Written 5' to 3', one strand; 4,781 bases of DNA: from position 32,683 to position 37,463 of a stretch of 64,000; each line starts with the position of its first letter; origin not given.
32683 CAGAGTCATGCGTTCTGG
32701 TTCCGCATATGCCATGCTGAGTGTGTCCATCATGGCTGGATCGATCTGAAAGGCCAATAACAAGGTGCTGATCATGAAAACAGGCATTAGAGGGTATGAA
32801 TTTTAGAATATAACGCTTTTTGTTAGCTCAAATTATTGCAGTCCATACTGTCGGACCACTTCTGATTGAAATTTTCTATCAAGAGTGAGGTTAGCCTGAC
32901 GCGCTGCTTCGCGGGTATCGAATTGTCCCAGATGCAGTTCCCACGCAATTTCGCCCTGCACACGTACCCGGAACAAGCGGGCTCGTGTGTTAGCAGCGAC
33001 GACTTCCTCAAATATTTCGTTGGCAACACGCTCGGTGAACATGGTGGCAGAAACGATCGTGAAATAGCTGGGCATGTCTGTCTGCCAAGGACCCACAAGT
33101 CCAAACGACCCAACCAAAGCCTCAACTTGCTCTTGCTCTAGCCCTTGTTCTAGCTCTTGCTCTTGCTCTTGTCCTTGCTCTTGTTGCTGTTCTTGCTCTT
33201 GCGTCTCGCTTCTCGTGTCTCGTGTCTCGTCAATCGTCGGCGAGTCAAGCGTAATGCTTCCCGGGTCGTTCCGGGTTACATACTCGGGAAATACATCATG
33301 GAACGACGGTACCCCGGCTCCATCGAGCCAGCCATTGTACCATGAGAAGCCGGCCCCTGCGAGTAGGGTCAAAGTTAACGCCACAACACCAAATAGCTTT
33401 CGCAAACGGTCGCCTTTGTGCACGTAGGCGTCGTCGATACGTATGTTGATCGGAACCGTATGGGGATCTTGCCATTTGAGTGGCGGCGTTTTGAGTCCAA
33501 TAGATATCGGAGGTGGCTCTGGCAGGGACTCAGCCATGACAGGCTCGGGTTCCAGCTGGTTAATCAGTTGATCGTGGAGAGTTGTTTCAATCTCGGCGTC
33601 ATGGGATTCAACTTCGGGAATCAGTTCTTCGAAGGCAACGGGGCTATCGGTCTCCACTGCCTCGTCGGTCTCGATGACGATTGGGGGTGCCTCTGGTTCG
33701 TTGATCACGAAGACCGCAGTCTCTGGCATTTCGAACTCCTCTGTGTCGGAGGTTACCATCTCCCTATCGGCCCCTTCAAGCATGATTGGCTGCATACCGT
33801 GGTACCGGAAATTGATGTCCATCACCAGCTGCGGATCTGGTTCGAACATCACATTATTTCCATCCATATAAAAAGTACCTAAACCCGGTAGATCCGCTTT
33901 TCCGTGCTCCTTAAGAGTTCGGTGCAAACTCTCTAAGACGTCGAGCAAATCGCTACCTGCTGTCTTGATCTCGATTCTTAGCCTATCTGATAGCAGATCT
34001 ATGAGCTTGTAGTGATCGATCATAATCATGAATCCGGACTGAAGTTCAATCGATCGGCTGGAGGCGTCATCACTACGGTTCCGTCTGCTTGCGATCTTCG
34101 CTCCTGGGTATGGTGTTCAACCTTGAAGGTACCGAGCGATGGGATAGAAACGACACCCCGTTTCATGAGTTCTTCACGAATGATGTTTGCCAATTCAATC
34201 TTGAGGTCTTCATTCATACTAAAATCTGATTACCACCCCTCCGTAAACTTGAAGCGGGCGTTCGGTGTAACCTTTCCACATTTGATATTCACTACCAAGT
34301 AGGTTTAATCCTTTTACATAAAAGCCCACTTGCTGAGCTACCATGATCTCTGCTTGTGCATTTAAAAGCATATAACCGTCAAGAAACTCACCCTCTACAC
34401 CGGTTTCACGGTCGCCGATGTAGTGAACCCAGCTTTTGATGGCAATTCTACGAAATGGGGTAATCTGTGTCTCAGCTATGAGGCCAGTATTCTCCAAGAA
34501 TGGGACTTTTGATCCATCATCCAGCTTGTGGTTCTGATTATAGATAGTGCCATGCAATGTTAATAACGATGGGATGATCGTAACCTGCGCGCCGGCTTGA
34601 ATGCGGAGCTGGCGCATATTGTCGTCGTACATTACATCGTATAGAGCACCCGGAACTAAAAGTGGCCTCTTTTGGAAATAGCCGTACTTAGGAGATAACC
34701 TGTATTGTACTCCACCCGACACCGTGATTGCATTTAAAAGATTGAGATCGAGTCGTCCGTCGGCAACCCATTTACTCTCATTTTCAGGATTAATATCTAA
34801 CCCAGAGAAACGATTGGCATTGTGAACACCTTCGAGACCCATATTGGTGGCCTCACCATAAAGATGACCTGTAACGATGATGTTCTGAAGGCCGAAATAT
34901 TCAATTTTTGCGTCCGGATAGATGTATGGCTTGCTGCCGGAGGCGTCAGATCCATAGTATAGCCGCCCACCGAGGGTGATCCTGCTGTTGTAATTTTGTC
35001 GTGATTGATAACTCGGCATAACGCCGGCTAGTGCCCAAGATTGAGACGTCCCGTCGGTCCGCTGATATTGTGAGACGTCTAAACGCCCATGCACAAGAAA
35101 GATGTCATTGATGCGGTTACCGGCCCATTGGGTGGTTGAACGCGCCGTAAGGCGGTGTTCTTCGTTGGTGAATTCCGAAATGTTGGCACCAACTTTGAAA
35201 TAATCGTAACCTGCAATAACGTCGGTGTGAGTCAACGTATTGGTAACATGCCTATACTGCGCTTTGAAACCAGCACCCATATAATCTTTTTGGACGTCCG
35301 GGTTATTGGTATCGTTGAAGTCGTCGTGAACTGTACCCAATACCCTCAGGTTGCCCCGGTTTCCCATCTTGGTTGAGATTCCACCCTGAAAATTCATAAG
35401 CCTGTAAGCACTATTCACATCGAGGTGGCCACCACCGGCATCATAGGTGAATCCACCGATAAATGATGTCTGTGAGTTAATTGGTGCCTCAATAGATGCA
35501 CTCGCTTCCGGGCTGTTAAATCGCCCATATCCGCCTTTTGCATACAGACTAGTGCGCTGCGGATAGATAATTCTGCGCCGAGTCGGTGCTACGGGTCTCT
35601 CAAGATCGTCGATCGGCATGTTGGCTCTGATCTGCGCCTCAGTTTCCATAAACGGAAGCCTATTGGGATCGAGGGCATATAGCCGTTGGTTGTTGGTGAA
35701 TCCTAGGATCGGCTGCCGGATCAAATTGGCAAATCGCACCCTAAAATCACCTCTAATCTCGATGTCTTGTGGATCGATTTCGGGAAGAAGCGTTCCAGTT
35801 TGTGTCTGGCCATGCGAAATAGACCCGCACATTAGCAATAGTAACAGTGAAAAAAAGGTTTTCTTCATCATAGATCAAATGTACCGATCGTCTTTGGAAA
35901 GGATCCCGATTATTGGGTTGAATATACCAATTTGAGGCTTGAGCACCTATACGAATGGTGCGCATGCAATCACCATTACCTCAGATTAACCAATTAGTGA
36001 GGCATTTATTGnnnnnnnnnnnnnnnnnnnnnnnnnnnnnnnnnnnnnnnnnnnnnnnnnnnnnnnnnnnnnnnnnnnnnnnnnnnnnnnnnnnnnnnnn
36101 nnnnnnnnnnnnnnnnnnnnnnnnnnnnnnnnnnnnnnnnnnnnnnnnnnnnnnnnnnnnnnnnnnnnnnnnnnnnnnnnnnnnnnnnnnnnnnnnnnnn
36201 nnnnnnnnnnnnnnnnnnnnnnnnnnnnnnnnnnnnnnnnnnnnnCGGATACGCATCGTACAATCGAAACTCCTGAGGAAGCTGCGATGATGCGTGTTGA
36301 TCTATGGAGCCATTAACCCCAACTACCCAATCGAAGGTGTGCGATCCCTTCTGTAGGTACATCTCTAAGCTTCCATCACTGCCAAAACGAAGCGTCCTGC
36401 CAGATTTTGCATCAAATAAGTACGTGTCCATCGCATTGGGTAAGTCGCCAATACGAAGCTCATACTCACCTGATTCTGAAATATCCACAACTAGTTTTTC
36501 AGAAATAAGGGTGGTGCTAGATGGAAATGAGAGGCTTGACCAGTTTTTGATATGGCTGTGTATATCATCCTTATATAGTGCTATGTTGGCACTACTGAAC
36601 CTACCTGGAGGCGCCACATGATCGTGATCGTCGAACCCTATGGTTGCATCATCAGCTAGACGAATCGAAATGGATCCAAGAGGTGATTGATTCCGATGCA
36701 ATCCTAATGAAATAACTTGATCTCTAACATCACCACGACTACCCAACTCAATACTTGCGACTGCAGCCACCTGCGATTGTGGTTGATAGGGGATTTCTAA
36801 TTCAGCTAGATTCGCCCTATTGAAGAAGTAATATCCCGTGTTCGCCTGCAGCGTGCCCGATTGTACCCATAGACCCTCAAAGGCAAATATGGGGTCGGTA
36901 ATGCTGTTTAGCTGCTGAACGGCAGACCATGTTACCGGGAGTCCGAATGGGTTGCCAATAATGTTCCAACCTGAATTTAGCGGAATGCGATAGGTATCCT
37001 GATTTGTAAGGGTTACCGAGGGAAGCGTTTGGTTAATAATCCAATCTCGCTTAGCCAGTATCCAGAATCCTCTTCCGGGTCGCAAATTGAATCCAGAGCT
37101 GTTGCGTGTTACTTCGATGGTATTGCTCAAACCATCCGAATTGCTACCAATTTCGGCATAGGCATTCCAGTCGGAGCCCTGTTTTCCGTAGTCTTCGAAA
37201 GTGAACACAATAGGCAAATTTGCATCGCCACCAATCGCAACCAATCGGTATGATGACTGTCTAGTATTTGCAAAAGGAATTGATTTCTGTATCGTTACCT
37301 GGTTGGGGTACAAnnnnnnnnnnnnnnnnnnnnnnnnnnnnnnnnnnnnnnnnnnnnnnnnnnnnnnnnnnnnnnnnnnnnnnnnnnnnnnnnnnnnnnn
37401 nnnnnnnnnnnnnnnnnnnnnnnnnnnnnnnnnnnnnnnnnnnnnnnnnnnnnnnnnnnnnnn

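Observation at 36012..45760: Membrane cyclase coupled to three unclassifiable exported proteins and a 1,756-aa T9SS cargo: candidate undescribed envelope signalling/adhesion module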

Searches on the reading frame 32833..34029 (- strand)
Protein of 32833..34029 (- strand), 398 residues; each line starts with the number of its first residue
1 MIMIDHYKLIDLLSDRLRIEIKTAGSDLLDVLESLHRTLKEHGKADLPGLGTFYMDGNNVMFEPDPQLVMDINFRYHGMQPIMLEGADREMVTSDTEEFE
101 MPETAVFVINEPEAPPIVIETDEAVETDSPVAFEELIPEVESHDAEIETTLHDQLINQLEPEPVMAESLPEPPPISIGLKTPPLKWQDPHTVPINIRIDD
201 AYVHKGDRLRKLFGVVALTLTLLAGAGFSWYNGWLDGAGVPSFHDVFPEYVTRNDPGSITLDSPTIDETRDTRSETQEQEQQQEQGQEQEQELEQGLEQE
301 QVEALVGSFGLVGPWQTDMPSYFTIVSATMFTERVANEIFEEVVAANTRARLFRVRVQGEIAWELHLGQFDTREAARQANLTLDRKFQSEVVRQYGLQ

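Call 3: search_protein_families(library=pfam, proteins=[window:32833-34029:-], max_evalue=0.1)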
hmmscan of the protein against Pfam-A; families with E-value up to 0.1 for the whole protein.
window:32833-34029:- (398 aa): 2 families
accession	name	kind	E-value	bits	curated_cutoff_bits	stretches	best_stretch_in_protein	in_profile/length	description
PF18175.6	HU-CCDC81_bac_2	-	1.6e-05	25.2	35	1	9-66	3-61/70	CCDC81-like prokaryotic HU domain 2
PF00216.26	Bac_DNA_binding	-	0.019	15.6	22.4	1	8-55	5-52/90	Bacterial DNA-binding protein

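Call 4: search_protein_families(library=ncbifam, proteins=[window:32833-34029:-], max_evalue=0.1)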
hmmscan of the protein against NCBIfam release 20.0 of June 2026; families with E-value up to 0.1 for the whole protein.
window:32833-34029:- (398 aa): 0 families

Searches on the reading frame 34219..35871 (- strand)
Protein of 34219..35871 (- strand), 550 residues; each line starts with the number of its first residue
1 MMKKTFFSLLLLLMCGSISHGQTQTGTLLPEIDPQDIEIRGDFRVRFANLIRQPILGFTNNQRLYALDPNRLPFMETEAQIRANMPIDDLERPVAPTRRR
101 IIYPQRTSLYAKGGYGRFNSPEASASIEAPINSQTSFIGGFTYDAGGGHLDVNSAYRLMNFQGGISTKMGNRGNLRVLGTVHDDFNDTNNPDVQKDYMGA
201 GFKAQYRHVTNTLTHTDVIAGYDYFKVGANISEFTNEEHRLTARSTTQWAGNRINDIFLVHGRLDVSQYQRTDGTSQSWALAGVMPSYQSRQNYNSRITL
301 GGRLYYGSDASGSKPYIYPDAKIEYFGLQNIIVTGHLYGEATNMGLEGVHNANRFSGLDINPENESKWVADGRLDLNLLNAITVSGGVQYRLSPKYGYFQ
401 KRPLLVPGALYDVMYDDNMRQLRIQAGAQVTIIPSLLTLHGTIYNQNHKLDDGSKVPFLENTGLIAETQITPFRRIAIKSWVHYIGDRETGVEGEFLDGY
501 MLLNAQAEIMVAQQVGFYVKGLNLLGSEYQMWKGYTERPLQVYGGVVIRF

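Call 3: search_protein_families(library=pfam, proteins=[window:34219-35871:-], max_evalue=0.1)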
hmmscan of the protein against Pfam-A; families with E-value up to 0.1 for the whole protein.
window:34219-35871:- (550 aa): 0 families

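Call 4: search_protein_families(library=ncbifam, proteins=[window:34219-35871:-], max_evalue=0.1)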
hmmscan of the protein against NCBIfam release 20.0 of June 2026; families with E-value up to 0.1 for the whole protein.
window:34219-35871:- (550 aa): 0 families

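Call 66: search_solved_structures(query=window:34219-35871:-, max_evalue=1)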
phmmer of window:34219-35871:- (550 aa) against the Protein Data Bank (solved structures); distinct sequences matched with E-value up to 1: 1.
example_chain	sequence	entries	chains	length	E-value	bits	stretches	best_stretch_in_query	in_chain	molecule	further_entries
8i4k_A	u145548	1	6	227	0.59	11.7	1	359-409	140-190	Azami Red1.0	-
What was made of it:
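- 34219..35871 (-): g6: 550-aa protein with a signal peptide and a C-terminal ...VVIRF, outer-membrane-barrel-like. A possible clade-specific addition; membership uncertain. No Pfam, NCBIfam or PDB hit (calls 3, 4, 66).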

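Call 80: search_protein_families(library=padloc, proteins=[window:34219-35871:-], max_evalue=0.001)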
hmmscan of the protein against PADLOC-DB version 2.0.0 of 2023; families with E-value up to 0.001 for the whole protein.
window:34219-35871:- (550 aa): 0 families

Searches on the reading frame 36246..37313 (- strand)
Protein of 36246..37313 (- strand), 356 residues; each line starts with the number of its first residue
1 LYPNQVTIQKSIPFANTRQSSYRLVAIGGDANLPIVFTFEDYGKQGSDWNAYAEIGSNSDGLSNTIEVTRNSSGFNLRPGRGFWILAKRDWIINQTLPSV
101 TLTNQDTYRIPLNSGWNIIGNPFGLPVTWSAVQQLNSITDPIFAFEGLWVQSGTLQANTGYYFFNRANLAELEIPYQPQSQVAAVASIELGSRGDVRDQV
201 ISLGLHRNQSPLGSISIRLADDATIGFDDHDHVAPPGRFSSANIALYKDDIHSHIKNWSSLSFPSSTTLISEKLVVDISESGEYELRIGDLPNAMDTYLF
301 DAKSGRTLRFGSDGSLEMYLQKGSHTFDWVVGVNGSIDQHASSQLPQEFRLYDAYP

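Call 89: search_solved_structures(query=window:36246-37313:-, max_evalue=1)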
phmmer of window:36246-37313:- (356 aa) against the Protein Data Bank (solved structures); distinct sequences matched with E-value up to 1: 2.
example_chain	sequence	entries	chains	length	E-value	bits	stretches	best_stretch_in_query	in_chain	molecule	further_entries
4juu_A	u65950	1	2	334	0.32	13.3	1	201-230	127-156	Epimerase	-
9r2i_D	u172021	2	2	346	0.75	12.1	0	162-257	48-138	Cyclin-Y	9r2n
